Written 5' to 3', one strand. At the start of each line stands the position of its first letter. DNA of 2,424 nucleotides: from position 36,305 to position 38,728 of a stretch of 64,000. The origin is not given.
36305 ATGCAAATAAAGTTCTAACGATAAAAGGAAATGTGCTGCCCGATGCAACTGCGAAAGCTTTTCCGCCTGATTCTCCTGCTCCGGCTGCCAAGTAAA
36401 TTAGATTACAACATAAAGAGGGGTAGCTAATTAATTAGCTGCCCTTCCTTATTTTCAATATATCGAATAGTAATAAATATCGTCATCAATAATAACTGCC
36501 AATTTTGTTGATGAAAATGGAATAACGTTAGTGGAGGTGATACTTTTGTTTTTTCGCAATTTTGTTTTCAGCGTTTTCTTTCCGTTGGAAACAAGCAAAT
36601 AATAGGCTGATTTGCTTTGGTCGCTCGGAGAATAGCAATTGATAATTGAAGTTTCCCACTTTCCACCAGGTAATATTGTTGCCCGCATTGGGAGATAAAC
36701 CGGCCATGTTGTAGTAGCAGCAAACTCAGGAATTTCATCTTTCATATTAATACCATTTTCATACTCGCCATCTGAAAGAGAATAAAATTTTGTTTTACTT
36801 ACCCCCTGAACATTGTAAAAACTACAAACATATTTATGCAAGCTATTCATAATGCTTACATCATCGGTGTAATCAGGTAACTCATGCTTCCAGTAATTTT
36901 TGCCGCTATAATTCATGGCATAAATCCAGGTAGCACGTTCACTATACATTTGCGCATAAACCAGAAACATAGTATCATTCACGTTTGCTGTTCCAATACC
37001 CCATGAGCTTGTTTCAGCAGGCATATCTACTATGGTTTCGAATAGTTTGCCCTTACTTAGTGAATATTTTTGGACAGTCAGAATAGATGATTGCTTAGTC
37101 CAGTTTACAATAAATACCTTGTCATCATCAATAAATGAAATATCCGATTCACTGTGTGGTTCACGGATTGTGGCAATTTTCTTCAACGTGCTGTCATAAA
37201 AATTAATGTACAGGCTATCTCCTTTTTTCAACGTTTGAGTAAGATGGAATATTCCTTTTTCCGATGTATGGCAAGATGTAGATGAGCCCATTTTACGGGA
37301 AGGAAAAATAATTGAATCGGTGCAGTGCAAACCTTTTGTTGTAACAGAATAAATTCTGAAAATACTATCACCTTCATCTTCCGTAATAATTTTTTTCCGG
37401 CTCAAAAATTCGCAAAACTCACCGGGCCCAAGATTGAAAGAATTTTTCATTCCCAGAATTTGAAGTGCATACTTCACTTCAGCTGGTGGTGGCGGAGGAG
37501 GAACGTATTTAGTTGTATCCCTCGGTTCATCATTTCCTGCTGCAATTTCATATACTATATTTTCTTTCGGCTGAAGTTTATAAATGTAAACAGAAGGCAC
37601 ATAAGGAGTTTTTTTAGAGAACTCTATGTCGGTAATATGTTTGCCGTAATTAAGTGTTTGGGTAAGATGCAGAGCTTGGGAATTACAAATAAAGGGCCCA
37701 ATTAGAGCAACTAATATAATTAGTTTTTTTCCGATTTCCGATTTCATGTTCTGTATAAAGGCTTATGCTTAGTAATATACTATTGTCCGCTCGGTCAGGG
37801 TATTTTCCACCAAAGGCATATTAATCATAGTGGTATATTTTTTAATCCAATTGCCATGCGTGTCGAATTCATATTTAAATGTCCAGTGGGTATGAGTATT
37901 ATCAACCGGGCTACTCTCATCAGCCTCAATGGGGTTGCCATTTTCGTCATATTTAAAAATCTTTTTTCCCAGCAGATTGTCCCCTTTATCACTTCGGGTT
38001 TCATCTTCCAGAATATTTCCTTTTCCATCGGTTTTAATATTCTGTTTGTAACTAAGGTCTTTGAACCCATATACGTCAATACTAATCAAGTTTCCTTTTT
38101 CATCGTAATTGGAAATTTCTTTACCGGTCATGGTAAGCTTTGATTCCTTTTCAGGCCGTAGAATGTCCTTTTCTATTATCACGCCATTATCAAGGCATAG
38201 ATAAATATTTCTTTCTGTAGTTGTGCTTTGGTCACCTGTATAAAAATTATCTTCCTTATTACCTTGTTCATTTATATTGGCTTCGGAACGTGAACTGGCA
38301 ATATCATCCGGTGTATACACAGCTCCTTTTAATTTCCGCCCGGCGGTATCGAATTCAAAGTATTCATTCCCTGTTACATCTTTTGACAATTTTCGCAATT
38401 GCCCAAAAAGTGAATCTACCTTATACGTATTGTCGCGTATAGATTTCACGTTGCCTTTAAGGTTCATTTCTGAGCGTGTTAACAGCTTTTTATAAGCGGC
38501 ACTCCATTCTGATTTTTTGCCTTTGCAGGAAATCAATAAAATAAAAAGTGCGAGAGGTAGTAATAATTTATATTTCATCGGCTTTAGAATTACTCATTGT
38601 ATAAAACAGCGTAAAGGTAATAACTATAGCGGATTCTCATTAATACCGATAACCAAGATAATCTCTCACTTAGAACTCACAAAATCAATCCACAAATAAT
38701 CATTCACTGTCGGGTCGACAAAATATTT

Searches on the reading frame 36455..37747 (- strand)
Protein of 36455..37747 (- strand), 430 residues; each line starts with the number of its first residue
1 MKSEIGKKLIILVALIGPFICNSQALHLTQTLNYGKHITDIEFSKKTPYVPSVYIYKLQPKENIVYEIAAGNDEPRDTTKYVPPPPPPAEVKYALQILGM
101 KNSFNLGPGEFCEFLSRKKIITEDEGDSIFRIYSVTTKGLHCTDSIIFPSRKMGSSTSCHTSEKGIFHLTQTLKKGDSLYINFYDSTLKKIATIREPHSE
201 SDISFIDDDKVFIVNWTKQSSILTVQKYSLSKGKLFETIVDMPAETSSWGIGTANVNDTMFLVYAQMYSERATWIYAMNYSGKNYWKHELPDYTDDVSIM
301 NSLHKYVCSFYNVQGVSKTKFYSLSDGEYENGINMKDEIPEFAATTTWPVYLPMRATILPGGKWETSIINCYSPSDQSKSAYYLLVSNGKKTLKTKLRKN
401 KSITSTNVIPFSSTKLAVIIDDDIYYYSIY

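Call 3: search_protein_families(library=pfam, proteins=[window:36455-37747:-], max_evalue=1)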
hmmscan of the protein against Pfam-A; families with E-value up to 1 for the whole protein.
window:36455-37747:- (430 aa): 1 family
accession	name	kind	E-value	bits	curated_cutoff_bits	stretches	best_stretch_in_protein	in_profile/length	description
PF24842.1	UFD1_N2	-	0.091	13.2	37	0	378-415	9-46/76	Ubiquitin fusion degradation protein UFD1, N-terminal subdomain 2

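Call 4: search_protein_families(library=ncbifam, proteins=[window:36455-37747:-], max_evalue=1)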
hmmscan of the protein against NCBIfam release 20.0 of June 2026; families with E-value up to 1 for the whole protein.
window:36455-37747:- (430 aa): 1 family
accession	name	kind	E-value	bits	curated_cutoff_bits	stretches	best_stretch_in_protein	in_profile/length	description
NF011755.1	PRK15208.1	exception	0.11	11.9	360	1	37-72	54-89/225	long polar fimbrial biogenesis chaperone LpfB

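Call 54: search_protein_families(library=padloc, proteins=[window:36455-37747:-], max_evalue=0.1)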
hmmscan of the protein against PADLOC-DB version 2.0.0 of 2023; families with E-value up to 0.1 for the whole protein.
window:36455-37747:- (430 aa): 1 family
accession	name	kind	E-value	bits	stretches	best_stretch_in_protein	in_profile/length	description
PDLC03089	Specificity_I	-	0.0085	13.2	1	103-202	243-336/446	Type I specificity subunit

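Call 55: search_protein_families(library=phrogs, proteins=[window:36455-37747:-], max_evalue=0.1)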
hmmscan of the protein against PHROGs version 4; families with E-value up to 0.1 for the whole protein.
window:36455-37747:- (430 aa): 0 families

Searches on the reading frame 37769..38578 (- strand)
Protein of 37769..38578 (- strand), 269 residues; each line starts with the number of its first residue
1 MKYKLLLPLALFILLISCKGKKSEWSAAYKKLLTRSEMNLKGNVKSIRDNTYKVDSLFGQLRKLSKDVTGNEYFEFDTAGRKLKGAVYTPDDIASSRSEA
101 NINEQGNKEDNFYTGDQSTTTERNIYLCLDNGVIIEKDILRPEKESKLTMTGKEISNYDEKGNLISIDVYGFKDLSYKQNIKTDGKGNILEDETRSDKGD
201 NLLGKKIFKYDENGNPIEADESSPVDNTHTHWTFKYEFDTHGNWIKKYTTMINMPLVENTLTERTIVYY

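Call 3: search_protein_families(library=pfam, proteins=[window:37769-38578:-], max_evalue=1)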
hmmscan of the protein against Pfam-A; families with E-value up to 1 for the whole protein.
window:37769-38578:- (269 aa): 2 families
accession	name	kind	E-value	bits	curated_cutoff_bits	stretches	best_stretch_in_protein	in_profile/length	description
PF05593.20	RHS_repeat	-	0.0084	16.9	22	0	210-245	1-29/38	RHS Repeat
PF10049.14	DUF2283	-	0.33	11.6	23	0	157-172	33-48/49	Protein of unknown function (DUF2283)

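Call 4: search_protein_families(library=ncbifam, proteins=[window:37769-38578:-], max_evalue=1)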
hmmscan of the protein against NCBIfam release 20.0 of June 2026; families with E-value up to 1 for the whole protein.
window:37769-38578:- (269 aa): 0 families

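Call 54: search_protein_families(library=padloc, proteins=[window:37769-38578:-], max_evalue=0.1)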
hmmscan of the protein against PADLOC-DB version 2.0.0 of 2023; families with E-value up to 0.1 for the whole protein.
window:37769-38578:- (269 aa): 0 families

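Call 55: search_protein_families(library=phrogs, proteins=[window:37769-38578:-], max_evalue=0.1)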
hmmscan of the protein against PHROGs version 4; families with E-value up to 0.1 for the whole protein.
window:37769-38578:- (269 aa): 1 family
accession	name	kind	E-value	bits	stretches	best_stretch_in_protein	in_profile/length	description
phrog_34933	-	unknown function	0.05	14.5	0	150-193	25-68/103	-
